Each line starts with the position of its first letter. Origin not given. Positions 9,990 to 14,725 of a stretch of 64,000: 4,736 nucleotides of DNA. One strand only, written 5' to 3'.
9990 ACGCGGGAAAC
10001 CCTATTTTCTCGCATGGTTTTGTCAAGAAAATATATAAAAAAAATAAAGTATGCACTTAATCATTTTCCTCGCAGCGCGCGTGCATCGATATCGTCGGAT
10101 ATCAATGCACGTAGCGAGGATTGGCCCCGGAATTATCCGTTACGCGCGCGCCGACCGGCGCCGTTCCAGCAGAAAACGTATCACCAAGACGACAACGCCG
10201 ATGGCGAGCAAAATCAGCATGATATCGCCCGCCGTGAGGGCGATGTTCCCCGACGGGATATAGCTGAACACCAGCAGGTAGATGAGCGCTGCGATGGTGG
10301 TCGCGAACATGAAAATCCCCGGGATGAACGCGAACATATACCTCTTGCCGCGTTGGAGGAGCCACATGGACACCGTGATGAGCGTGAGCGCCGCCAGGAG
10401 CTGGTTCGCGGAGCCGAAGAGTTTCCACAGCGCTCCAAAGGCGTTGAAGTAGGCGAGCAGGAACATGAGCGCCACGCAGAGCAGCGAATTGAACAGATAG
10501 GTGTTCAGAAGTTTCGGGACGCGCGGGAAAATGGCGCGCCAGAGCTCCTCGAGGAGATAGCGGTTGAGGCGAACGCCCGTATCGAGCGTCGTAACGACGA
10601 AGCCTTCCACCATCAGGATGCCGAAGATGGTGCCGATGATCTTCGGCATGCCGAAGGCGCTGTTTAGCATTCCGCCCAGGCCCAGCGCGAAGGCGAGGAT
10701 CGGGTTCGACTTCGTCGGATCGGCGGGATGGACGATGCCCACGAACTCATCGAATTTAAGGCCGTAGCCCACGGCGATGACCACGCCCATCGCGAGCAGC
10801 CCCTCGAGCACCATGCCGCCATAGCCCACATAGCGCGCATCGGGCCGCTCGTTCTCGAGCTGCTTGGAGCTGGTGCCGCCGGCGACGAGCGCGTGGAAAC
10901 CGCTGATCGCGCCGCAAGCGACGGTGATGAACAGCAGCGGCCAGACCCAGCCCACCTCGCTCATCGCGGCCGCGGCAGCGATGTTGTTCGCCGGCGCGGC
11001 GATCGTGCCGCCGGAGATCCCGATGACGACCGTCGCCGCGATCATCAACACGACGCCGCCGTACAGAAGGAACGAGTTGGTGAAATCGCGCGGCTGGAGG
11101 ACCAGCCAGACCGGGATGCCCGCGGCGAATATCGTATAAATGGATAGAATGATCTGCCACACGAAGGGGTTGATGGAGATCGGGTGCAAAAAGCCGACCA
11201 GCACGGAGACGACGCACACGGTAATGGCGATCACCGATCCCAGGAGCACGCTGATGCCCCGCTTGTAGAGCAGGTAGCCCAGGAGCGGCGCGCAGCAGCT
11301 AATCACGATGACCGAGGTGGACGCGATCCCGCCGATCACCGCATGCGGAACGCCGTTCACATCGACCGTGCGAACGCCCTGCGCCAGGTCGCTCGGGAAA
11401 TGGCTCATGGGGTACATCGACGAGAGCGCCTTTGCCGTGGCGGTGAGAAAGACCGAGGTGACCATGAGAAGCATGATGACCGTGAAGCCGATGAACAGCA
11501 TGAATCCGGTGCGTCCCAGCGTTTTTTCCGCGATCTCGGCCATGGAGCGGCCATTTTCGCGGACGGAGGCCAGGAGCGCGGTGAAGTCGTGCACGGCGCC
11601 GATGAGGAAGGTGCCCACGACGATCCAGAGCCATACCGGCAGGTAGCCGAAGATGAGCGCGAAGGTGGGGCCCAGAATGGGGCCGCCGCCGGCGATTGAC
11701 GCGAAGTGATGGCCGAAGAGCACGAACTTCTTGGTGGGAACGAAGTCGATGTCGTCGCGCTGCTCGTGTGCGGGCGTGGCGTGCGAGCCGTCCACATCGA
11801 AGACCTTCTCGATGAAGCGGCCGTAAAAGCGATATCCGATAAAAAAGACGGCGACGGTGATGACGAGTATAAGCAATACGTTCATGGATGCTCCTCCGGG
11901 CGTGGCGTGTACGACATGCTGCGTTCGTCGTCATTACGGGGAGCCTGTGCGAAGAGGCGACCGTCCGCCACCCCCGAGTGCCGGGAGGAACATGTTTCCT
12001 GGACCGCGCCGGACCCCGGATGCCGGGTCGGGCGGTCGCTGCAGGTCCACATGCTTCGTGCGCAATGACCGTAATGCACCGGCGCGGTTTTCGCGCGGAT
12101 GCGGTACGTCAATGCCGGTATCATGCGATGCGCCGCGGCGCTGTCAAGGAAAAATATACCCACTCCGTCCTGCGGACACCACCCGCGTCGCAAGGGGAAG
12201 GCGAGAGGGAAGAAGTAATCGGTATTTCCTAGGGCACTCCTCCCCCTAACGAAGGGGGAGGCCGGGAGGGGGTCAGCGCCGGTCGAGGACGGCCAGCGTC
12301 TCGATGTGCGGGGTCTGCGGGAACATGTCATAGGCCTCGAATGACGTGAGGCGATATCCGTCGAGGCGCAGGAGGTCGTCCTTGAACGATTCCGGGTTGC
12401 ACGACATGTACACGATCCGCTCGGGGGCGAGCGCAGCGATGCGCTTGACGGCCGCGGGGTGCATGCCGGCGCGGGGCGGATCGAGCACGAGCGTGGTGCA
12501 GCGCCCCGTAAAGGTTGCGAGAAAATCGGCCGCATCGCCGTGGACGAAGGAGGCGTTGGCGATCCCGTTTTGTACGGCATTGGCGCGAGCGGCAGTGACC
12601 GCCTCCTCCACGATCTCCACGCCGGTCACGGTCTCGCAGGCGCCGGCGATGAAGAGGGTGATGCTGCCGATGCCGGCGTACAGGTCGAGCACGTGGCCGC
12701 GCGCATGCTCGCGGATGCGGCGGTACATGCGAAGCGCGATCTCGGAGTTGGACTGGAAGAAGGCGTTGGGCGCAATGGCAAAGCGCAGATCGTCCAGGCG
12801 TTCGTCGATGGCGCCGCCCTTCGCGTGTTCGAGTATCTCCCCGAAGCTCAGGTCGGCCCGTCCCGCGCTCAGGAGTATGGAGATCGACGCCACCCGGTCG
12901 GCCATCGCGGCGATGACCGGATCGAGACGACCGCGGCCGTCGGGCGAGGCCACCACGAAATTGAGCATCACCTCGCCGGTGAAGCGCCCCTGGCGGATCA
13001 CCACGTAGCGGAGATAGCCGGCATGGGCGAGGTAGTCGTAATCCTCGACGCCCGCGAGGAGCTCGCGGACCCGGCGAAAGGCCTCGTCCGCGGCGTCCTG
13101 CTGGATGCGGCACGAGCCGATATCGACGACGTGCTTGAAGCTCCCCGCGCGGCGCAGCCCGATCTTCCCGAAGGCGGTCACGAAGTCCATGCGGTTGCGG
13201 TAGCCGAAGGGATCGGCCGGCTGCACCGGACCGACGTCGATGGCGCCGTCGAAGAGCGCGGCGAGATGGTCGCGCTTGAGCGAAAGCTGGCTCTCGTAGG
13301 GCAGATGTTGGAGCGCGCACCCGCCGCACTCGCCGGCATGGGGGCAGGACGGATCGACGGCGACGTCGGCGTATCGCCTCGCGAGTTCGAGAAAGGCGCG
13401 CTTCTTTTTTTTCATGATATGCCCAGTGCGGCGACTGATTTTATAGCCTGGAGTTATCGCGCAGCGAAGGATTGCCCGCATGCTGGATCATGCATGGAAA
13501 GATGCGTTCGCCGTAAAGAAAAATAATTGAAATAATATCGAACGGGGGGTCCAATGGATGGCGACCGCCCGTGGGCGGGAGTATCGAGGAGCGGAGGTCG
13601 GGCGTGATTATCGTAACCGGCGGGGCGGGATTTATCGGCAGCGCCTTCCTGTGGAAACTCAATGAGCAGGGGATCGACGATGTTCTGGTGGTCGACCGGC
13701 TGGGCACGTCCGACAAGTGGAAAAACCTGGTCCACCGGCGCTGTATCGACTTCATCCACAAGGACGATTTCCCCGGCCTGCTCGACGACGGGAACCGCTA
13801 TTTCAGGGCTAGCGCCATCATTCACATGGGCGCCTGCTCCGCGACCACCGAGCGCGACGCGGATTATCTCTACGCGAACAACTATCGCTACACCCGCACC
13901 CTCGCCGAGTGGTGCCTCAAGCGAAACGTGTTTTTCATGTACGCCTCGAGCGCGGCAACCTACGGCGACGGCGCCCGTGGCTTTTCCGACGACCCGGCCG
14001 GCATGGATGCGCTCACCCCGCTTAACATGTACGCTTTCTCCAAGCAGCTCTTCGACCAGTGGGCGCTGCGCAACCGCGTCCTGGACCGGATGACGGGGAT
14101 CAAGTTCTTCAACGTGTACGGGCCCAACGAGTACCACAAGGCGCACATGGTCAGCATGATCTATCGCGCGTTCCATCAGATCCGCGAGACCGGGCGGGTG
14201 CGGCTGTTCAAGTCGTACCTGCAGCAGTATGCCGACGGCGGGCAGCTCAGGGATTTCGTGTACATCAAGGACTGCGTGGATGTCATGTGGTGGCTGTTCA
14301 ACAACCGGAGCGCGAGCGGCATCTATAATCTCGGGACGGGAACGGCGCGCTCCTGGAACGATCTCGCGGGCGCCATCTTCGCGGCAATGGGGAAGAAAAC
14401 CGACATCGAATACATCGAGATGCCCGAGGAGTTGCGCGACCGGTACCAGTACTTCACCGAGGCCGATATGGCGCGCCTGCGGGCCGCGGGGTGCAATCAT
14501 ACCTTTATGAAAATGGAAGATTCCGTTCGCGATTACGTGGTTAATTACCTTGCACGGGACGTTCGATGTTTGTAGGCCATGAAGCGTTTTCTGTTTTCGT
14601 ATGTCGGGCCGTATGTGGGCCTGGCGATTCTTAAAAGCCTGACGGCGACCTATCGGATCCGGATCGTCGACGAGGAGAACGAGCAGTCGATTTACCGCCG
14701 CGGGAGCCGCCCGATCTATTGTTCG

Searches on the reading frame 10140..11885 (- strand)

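Call 10: search_protein_families(library=pfam, proteins=[window:10140-11885:-])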
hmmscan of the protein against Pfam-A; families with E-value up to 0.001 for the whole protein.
window:10140-11885:- (581 aa): 1 family
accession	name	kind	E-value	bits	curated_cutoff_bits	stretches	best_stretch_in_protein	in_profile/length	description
PF02554.20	CstA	-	1.5e-141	473.3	27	2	2-388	1-366/560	Carbon starvation protein CstA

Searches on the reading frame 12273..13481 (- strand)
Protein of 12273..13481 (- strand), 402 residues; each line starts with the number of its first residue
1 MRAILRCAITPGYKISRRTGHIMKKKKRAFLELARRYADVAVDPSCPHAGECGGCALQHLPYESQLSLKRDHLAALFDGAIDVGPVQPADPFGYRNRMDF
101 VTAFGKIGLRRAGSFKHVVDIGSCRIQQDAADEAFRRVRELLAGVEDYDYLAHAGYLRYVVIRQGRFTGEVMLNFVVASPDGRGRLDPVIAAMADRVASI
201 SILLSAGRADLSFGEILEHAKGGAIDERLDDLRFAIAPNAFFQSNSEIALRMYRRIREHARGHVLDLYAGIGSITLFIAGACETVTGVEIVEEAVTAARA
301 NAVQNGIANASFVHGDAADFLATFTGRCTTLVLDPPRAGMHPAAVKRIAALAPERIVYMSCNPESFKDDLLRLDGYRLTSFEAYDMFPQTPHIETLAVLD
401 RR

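Call 10: search_protein_families(library=pfam, proteins=[window:12273-13481:-])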
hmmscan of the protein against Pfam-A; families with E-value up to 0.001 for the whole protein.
window:12273-13481:- (402 aa): 6 families
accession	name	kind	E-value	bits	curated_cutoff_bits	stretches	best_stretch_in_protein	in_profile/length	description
PF05958.17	tRNA_U5-meth_tr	-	2.2e-23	83.3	23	1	232-401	170-356/357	tRNA (Uracil-5-)-methyltransferase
PF13847.12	Methyltransf_31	-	3.2e-08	33.8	27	1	261-321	4-67/145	Methyltransferase domain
PF05175.20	MTS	-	4e-08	33.5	23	1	253-352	24-126/170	Methyltransferase small domain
PF13649.12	Methyltransf_25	-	4.5e-08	34.1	27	1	264-320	1-58/97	Methyltransferase domain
PF03602.21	Cons_hypoth95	-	0.00015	22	24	1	260-361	41-152/182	Conserved hypothetical protein 95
PF08241.18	Methyltransf_11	-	0.0003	21.8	21.2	1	265-319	1-53/95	Methyltransferase domain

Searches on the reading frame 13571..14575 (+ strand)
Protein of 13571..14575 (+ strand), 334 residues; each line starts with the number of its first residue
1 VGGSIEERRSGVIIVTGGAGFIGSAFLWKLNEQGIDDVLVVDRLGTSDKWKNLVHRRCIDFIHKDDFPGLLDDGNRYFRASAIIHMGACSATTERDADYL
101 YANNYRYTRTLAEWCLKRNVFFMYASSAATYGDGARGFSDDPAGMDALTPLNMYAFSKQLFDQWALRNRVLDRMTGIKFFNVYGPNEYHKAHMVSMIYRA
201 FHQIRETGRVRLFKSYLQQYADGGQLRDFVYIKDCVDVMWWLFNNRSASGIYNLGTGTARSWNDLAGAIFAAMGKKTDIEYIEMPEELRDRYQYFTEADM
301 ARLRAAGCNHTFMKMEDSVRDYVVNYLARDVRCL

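Call 10: search_protein_families(library=pfam, proteins=[window:13571-14575:+])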
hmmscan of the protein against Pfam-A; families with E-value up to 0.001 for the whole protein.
window:13571-14575:+ (334 aa): 5 families
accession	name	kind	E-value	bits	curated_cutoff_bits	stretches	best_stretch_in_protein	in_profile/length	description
PF01370.27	Epimerase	-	3.8e-41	141.5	20.9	1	13-255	1-240/240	NAD dependent epimerase/dehydratase family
PF16363.11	GDP_Man_Dehyd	-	2.7e-19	70.2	27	1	14-306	1-301/332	GDP-mannose 4,6 dehydratase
PF04321.23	RmlD_sub_bind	-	9.1e-11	41.8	27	1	13-316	3-271/287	RmlD substrate binding domain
PF01073.25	3Beta_HSD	-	9.2e-08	31.9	22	1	14-167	1-159/280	3-beta hydroxysteroid dehydrogenase/isomerase family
PF07993.18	NAD_binding_4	-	0.00085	19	20.1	0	81-158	90-181/258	Male sterility protein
